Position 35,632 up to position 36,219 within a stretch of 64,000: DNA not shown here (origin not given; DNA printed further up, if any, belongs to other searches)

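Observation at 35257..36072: Small GTPase fused to a thioredoxin-fold domain whose CxxC is replaced by DAWS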

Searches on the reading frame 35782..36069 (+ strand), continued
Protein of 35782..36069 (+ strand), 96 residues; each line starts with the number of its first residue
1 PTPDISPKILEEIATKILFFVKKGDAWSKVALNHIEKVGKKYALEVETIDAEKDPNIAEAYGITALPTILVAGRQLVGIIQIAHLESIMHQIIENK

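Call 48: list_cluster_members(proteins=[P0123, P0129, P0134, P0137, P0141, P0124, P0136, P0147])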
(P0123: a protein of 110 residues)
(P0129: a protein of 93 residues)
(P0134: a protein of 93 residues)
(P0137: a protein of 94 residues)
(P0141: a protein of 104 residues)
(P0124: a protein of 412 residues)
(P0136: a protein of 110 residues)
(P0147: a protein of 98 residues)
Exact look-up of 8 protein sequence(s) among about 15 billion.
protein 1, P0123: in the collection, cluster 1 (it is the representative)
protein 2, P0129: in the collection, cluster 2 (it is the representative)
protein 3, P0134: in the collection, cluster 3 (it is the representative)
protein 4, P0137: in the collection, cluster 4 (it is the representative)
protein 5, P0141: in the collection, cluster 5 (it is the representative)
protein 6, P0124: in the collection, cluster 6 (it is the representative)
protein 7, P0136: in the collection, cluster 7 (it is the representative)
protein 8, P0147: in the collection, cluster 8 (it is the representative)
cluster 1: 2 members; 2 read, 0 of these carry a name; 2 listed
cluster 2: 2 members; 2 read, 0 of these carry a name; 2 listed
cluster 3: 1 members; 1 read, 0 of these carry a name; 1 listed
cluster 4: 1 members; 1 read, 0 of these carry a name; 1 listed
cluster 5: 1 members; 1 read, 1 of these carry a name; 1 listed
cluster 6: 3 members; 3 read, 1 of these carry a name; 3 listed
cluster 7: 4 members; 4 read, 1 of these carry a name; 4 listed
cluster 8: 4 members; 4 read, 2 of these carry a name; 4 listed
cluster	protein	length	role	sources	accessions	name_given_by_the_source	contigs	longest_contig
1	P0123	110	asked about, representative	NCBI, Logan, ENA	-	-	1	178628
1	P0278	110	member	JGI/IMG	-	-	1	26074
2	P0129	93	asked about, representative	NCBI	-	-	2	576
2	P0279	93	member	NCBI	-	-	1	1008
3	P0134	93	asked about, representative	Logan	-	-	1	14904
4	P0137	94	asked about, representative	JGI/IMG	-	-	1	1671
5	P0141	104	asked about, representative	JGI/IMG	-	hypothetical protein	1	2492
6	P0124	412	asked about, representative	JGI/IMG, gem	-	-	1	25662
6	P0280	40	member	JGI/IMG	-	hypothetical protein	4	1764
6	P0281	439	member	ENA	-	-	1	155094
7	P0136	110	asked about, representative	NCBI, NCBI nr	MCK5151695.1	MAG: hypothetical protein KAQ65_07640 [Candidatus Thorarchaeota archaeon] | hypothetical protein [Candidatus Thorarchaeota archaeon]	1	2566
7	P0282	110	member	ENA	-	-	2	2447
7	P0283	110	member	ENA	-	-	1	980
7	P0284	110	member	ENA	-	-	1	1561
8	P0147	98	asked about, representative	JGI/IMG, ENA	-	glutaredoxin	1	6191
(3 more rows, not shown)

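Call 59: find_encoding_contigs(protein=P0123, flank=5000, max_places=2)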
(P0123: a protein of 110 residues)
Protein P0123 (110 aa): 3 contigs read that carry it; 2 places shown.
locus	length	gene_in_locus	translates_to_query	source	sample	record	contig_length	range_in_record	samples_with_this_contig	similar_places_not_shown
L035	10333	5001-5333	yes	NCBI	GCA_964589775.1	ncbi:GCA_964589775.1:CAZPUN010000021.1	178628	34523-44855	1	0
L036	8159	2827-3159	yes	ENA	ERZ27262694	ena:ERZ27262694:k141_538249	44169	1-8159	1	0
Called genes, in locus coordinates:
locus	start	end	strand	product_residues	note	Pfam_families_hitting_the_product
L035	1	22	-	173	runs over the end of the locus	PF01931:NTPase_I-T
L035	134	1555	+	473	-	PF00270:DEAD, PF04851:ResIII, PF16203:ERCC3_RAD25_C (weak), PF00271:Helicase_C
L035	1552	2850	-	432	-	PF03193:RsgA_GTPase (faint), PF13167:GTP-bdg_N, PF16360:GTP-bdg_M, PF01926:MMR_HSR1, PF02421:FeoB_N, PF00009:GTP_EFTU (weak)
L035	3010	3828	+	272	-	PF00142:Fer4_NifH (faint), PF01656:CbiA, PF02374:ArsA_ATPase (faint), PF09140:MipZ, PF10609:ParA, PF13614:AAA_31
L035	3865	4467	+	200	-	PF00025:Arf, PF00071:Ras, PF08477:Roc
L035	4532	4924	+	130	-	-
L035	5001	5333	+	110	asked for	PF00085:Thioredoxin (weak), PF13192:Thioredoxin_3, PF05768:Glrx-like (weak), PF07689:KaiB (weak)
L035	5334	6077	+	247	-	PF03796:DnaB_C, PF13481:AAA_25, PF06745:ATPase, PF07088:GvpD_P-loop (weak)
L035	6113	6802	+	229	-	PF06745:ATPase, PF24336:DUF7504 (weak)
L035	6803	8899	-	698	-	PF00009:GTP_EFTU, PF22042:EF-G_D2, PF03144:GTP_EFTU_D2, PF14492:EFG_III, PF00679:EFG_C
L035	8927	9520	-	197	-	PF25084:LbH_EIF2B, PF00132:Hexapep, PF25087:GMPPB_C, PF00132:Hexapep, PF14602:Hexapep_2, PF00132:Hexapep (weak)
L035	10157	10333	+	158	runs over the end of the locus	PF13174:TPR_6 (faint), PF13181:TPR_8 (faint), PF12895:ANAPC3 (weak), PF07719:TPR_2 (weak), PF00515:TPR_1 (weak), PF13432:TPR_16, PF14559:TPR_19 (weak), PF07719:TPR_2 (weak), +6 more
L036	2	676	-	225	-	?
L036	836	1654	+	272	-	PF00142:Fer4_NifH (faint), PF01656:CbiA, PF02374:ArsA_ATPase (faint), PF09140:MipZ, PF10609:ParA, PF13614:AAA_31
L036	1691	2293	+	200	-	PF00025:Arf, PF00071:Ras, PF08477:Roc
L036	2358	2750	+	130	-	-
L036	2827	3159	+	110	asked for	PF00085:Thioredoxin (weak), PF13192:Thioredoxin_3, PF05768:Glrx-like (weak), PF07689:KaiB (weak)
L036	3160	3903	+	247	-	PF03796:DnaB_C, PF13481:AAA_25, PF06745:ATPase, PF07088:GvpD_P-loop (weak)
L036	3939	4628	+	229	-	PF06745:ATPase, PF24336:DUF7504 (weak)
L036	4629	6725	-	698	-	PF00009:GTP_EFTU, PF22042:EF-G_D2, PF03144:GTP_EFTU_D2, PF14492:EFG_III, PF00679:EFG_C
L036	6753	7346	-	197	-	PF25084:LbH_EIF2B, PF00132:Hexapep, PF25087:GMPPB_C, PF00132:Hexapep, PF14602:Hexapep_2, PF00132:Hexapep (weak)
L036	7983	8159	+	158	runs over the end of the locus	PF13174:TPR_6 (faint), PF13181:TPR_8 (faint), PF12895:ANAPC3 (weak), PF07719:TPR_2 (weak), PF00515:TPR_1 (weak), PF13432:TPR_16, PF14559:TPR_19 (weak), PF07719:TPR_2 (weak), +6 more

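Call 60: find_encoding_contigs(protein=P0136, flank=5000, max_places=2)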
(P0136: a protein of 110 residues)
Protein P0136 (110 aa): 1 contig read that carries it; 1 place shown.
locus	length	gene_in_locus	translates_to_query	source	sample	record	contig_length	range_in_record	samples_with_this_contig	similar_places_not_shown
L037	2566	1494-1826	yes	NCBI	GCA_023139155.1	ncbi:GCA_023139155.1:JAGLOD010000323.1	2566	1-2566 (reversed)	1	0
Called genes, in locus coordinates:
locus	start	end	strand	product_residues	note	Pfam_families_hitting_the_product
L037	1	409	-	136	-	PF04675:DNA_ligase_A_N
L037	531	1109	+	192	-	-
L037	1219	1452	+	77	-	-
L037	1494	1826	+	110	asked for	-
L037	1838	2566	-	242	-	PF04909:Amidohydro_2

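Call 61: search_protein_families(library=pfam, proteins=[L035:3865-4464:+, L035:4532-4921:+, L035:5001-5330:+, L035:5334-6074:+, L035:6113-6799:+, L035:3010-3825:+], max_evalue=0.01)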
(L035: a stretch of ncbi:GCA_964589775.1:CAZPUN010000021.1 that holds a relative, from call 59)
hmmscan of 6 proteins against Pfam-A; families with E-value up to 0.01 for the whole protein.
L035:3865-4464:+ (200 aa): 3 families
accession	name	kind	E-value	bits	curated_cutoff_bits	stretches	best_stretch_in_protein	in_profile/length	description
PF00071.28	Ras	-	2.5e-47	160.9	21.6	1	31-191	1-160/162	Ras family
PF08477.19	Roc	-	3.2e-27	95.6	27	1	31-147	1-119/119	Ras of Complex, Roc, domain of DAPkinase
PF00025.27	Arf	-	9.3e-10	38.7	22.3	1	25-183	10-166/174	ADP-ribosylation factor family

L035:4532-4921:+ (130 aa): 1 family
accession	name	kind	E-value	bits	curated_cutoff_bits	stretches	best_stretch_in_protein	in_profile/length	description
PF03259.23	Robl_LC7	-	0.00011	22.3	23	1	11-90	3-82/91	Roadblock/LC7 domain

L035:5001-5330:+ (110 aa): 10 families
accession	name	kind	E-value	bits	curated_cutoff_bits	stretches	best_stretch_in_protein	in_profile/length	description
PF13192.12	Thioredoxin_3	-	2.9e-09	37.3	24.8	1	21-99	2-75/76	Thioredoxin domain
PF00085.26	Thioredoxin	-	3.6e-06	27.3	23.5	1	18-85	16-82/103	Thioredoxin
PF07689.18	KaiB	-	6.8e-06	26.2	27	1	42-80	18-56/82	KaiB domain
PF05768.20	Glrx-like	-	1e-05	26.2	26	1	24-85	2-59/77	Glutaredoxin-like domain (DUF836)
PF13098.12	Thioredoxin_2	-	5.5e-05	23.9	27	1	18-85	3-85/104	Thioredoxin-like domain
PF00462.30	Glutaredoxin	-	0.00079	20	22.9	1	25-86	2-60/60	Glutaredoxin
PF00578.27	AhpC-TSA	-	0.00091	19.6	26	1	19-71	24-77/124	AhpC/TSA family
PF02630.20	SCO1-SenC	-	0.0011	19.4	22.8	1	11-66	12-68/134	SCO1/SenC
PF01323.26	DSBA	-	0.0013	19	25.6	0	61-97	152-188/191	DSBA-like thioredoxin domain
PF13462.12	Thioredoxin_4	-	0.0042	17.7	23.2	0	61-99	125-163/165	Thioredoxin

L035:5334-6074:+ (247 aa): 5 families
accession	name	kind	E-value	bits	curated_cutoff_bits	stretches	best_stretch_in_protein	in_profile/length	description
PF06745.19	ATPase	-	1.7e-74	250.6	26.6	1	9-242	1-229/231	KaiC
PF03796.21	DnaB_C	-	1.8e-09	37.8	27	1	9-147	2-146/255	DnaB-like helicase C terminal domain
PF13481.12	AAA_25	-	2.1e-08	34.4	27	1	6-174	12-188/195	AAA domain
PF07088.17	GvpD_P-loop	-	2.4e-06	28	24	1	26-217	9-187/189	GvpD gas vesicle protein, P-loop domain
PF09848.15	SLFN-g3_helicase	-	0.0046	16.7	24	1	30-97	4-74/354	Schlafen group 3, DNA/RNA helicase domain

L035:6113-6799:+ (229 aa): 8 families
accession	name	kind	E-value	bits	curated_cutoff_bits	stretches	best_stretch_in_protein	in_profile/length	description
PF06745.19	ATPase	-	1.1e-27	97.3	26.6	1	15-228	10-219/231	KaiC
PF24336.1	DUF7504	-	3.3e-06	28.1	27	1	111-194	87-178/179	Family of unknown function (DUF7504)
PF23365.1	DUF7090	-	0.00018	21.7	27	1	112-198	98-185/192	Family of unknown function (DUF7090)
PF01443.25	Viral_helicase1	-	0.0016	18.7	21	1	27-95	1-70/228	Viral superfamily 1 RNA helicase core domain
PF20720.3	nSTAND3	-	0.0017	18.5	27.2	1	27-61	20-53/155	Novel STAND NTPase 3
PF13671.12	AAA_33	-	0.0028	18.4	27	1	27-68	2-38/143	AAA domain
PF05763.18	DUF835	-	0.0065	16.7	33.1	1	132-185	79-132/136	Protein of unknown function (DUF835)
PF07726.17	AAA_3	-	0.0071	16.7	27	0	27-67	2-41/131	ATPase family associated with various cellular activities (AAA)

L035:3010-3825:+ (272 aa): 10 families
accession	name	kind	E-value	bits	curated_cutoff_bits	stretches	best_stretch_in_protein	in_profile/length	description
PF10609.15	ParA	-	4.2e-104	347.8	27.1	1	19-265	1-245/246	NUBPL iron-transfer P-loop NTPase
PF01656.29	CbiA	-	2.5e-17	63.4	25.4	1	24-245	1-125/125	CobQ/CobB/MinD/ParA nucleotide binding domain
PF13614.12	AAA_31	-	9.3e-13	48.9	27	1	23-84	3-60/177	AAA domain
PF09140.17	MipZ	-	1.9e-10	40.9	20.7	1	22-68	1-47/262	ATPase MipZ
PF00142.24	Fer4_NifH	-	1e-08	35.5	25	1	25-59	3-37/271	4Fe-4S iron sulfur cluster binding proteins, NifH/frxC family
PF02374.21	ArsA_ATPase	-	1.7e-06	27.9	24.3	1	22-59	1-38/305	Anion-transporting ATPase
PF25199.1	nSTAND_NTPase5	-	8.2e-06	26.1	34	1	15-60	34-80/145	Novel STAND NTPase 5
PF20720.3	nSTAND3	-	0.00077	19.6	27.2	1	21-53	16-48/155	Novel STAND NTPase 3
PF03308.22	MeaB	-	0.0013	18.3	23.1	1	25-60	36-71/273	Methylmalonyl Co-A mutase-associated GTPase MeaB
PF13481.12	AAA_25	-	0.0021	18.1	27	1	21-53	32-63/195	AAA domain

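Call 74: search_protein_families(library=pfam, proteins=[P0129, P0134, P0137, P0141, P0151, P0131, P0136, P0128, L037:531-1106:+], max_evalue=0.01)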
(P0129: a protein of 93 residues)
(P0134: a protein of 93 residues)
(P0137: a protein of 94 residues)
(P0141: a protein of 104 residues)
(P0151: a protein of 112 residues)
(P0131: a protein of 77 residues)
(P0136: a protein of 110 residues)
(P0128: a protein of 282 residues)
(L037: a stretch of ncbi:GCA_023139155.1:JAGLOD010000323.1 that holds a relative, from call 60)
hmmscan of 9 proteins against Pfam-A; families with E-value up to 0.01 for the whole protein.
P0129 (93 aa): 3 families
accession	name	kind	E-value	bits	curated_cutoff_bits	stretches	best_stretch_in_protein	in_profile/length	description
PF07689.18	KaiB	-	1.4e-06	28.3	27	1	9-65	1-56/82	KaiB domain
PF13192.12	Thioredoxin_3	-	6.3e-05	23.4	24.8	1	25-81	15-72/76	Thioredoxin domain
PF00085.26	Thioredoxin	-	0.0012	19.2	23.5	1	33-68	46-80/103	Thioredoxin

P0134 (93 aa): 2 families
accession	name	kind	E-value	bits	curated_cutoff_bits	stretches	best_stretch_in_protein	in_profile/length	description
PF13192.12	Thioredoxin_3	-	3.4e-07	30.6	24.8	1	27-85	16-75/76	Thioredoxin domain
PF07689.18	KaiB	-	1.2e-05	25.4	27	1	11-66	2-56/82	KaiB domain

P0137 (94 aa): 3 families
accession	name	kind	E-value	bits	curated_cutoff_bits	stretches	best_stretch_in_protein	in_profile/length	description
PF07689.18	KaiB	-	6.1e-08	32.7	27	1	15-70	2-56/82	KaiB domain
PF13192.12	Thioredoxin_3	-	0.0022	18.4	24.8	1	37-89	23-75/76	Thioredoxin domain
PF00085.26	Thioredoxin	-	0.0044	17.4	23.5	1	30-73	39-80/103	Thioredoxin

P0141 (104 aa): 2 families
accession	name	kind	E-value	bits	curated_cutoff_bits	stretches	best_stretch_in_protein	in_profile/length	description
PF07689.18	KaiB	-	6.1e-09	35.9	27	1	20-76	2-56/82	KaiB domain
PF00085.26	Thioredoxin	-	0.0052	17.2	23.5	1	40-80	44-81/103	Thioredoxin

P0151 (112 aa): 2 families
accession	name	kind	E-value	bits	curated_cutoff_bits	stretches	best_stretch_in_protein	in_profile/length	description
PF07689.18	KaiB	-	7.9e-06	26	27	1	35-75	28-72/82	KaiB domain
PF13192.12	Thioredoxin_3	-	0.001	19.5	24.8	1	29-78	22-71/76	Thioredoxin domain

P0131 (77 aa): 5 families
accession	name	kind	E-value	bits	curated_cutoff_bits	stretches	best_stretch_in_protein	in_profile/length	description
PF07689.18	KaiB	-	2.6e-06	27.5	27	1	8-50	16-56/82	KaiB domain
PF13192.12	Thioredoxin_3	-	0.00012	22.5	24.8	1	9-67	19-71/76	Thioredoxin domain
PF05768.20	Glrx-like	-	0.0019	18.9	26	1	12-71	18-76/77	Glutaredoxin-like domain (DUF836)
PF00085.26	Thioredoxin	-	0.0039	17.6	23.5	1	19-54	49-81/103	Thioredoxin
PF23357.1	DUF7088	-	0.0075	16.9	27.8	1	8-50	41-87/105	Domain of unknown function (DUF7088)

P0136 (110 aa): 2 families
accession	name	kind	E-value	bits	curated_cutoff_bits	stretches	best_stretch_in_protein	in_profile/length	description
PF13192.12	Thioredoxin_3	-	0.00037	20.9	24.8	1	26-104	2-75/76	Thioredoxin domain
PF07689.18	KaiB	-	0.0098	16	27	0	31-82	4-53/82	KaiB domain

P0128 (282 aa): 13 families
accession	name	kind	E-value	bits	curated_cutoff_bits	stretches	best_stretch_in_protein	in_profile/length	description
PF00071.28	Ras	-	1e-33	116.6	21.6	1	9-168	1-159/162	Ras family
PF08477.19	Roc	-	2e-26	93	27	1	9-123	1-119/119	Ras of Complex, Roc, domain of DAPkinase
PF00025.27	Arf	-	1.8e-20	73.6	22.3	1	9-167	16-172/174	ADP-ribosylation factor family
PF00009.33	GTP_EFTU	-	8.8e-10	38.9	26.5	1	39-169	52-186/188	Elongation factor Tu GTP binding domain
PF01926.29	MMR_HSR1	-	3.1e-09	37.4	21.9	1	9-121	1-113/113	50S ribosome-binding GTPase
PF04670.18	Gtr1_RagA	-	7.1e-07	29.3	22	1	9-128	1-127/232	Gtr1/RagA G protein conserved region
PF13728.12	TraF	-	2.4e-05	24.7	23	1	196-240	132-187/224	F plasmid transfer operon protein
PF03193.22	RsgA_GTPase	-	3.8e-05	24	30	1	80-171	23-110/174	RsgA GTPase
PF13192.12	Thioredoxin_3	-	8.2e-05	23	24.8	1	203-269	8-75/76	Thioredoxin domain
PF00085.26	Thioredoxin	-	0.00011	22.6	23.5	1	189-253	14-80/103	Thioredoxin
PF10662.15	PduV-EutP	-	0.00072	19.8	21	1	8-139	2-116/143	Ethanolamine utilisation - propanediol utilisation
PF05768.20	Glrx-like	-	0.0051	17.6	26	0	197-236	2-41/77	Glutaredoxin-like domain (DUF836)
PF00503.26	G-alpha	-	0.0065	16.1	48.8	0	49-197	180-324/333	G-protein alpha subunit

L037:531-1106:+ (192 aa): 0 families

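Call 76: find_related_loci(query=P0123, collection=metagenome_contigs, flank=4000)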
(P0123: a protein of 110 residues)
Query P0123 (110 aa) in metagenome_contigs; peptide patterns used: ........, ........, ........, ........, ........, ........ (x = any residue, [..] = any of these).
593 stretches matched a pattern; 10 encode a relative of the query (tblastn E <= 1e-3); 10 distinct loci.
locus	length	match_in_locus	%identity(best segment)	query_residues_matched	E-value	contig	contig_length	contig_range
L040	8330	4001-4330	99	1-110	6e-73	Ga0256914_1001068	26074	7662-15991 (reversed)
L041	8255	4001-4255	40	23-106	4e-13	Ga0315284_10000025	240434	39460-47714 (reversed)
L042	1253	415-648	35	23-99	4e-12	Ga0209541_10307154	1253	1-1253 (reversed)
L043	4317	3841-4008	39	23-81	5e-10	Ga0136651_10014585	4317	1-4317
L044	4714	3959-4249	30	2-100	5e-10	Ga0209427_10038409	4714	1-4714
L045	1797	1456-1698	32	17-100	8e-10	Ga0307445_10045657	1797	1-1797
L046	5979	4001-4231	32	20-100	1e-9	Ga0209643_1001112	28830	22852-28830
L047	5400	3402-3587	36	31-93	5e-6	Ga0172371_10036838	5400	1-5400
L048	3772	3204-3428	29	19-93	6e-6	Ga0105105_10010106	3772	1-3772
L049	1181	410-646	35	15-93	1e-5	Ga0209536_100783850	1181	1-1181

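Call 86: search_protein_families(library=pfam, proteins=[L031:10336-10716:+, L031:10783-12057:+], max_evalue=0.01)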
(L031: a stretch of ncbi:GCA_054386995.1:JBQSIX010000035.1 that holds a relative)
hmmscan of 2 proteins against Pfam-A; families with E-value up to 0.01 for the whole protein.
L031:10336-10716:+ (127 aa): 1 family
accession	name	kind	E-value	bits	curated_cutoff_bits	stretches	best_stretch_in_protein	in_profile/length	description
PF03259.23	Robl_LC7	-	4.3e-11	42.8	23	1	11-96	3-88/91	Roadblock/LC7 domain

L031:10783-12057:+ (425 aa): 2 families
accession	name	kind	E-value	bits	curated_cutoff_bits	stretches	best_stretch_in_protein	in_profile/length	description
PF24270.1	HTH_Cmi2_C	-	0.00045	20.9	27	0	163-197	86-120/125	Cmi2, C-terminal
PF14947.12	HTH_45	-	0.002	18.5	25.5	1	153-219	6-68/77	Winged helix-turn-helix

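Call 87: find_encoding_contigs(protein=P0196, flank=5000, max_places=1)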
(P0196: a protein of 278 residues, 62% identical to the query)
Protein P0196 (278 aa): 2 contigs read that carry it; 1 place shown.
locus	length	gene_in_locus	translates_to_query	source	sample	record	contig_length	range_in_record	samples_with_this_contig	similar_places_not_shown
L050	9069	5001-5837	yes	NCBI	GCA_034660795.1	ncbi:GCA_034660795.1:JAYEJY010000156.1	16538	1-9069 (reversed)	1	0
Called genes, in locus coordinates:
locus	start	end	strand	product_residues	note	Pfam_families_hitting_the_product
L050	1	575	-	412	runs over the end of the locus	PF02005:TRM, PF02475:TRM5-TYW2_MTfase (weak), PF03602:Cons_hypoth95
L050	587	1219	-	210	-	PF01728:FtsJ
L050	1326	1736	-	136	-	-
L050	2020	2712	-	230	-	-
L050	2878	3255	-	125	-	PF01198:Ribosomal_L31e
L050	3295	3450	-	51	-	PF00832:Ribosomal_L39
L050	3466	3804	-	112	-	PF01984:dsDNA_bind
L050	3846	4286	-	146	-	PF01090:Ribosomal_S19e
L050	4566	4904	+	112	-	PF04032:Rpr2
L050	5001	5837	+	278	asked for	PF00025:Arf, PF00071:Ras, PF01926:MMR_HSR1 (weak), PF04670:Gtr1_RagA, PF08477:Roc, PF00009:GTP_EFTU (weak)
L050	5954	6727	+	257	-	PF14801:TrmI-like_N (weak), PF01135:PCMT, PF08704:GCD14, PF13847:Methyltransf_31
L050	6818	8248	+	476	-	PF00587:tRNA-synt_2b, PF03129:HGTP_anticodon, PF09180:ProRS-C_1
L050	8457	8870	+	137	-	PF03259:Robl_LC7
